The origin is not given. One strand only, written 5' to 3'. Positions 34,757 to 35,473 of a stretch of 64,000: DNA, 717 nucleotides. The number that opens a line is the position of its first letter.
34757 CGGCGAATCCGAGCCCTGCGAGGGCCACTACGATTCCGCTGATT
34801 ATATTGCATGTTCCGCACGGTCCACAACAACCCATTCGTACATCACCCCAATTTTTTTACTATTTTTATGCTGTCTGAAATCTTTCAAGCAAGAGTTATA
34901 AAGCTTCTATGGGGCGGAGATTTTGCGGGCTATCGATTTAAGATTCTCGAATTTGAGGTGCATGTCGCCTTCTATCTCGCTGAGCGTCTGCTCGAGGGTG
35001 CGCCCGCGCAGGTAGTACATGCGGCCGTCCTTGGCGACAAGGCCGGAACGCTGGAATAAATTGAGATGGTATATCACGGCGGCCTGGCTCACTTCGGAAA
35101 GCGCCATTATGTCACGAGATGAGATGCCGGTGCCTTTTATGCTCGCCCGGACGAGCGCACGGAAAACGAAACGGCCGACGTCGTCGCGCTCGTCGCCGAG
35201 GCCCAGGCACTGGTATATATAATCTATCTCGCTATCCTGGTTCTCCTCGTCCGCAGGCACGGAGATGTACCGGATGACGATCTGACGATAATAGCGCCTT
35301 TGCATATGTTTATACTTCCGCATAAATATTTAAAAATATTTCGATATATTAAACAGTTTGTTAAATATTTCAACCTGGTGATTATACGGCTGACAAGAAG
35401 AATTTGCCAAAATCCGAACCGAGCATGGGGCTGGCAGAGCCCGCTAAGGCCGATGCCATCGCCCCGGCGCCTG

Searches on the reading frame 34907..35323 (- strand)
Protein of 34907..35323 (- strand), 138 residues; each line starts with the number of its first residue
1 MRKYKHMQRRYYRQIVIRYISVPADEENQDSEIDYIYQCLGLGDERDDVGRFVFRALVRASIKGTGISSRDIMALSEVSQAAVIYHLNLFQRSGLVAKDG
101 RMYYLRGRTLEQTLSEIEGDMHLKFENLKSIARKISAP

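Call 21: search_protein_families(library=pfam, max_evalue=0.01, proteins=[window:34907-35323:-])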
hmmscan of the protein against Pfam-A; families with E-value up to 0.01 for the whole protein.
window:34907-35323:- (138 aa): 1 family
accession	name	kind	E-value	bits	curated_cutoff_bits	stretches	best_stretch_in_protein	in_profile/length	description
PF01022.26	HTH_5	-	0.0038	17.5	22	1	70-98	19-47/47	Bacterial regulatory protein, arsR family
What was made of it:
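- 34907..35323 (-): Context and boundary: a 132-138-aa HTH protein (weak ArsR-type match), divergent from grpE-dnaK-dnaJ. The array lies downstream of it on the same strand. Pfam HTH_5 at E 0.0038, below the cutoff (call 21).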

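Call 58: search_protein_families(library=padloc, max_evalue=0.01, proteins=[window:34907-35323:-])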
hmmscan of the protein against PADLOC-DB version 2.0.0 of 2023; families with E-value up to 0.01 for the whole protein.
window:34907-35323:- (138 aa): 0 families

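Call 59: search_protein_families(library=ncbifam, max_evalue=0.01, proteins=[window:34907-35323:-])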
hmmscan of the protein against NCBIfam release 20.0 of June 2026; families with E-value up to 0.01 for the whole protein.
window:34907-35323:- (138 aa): 0 families
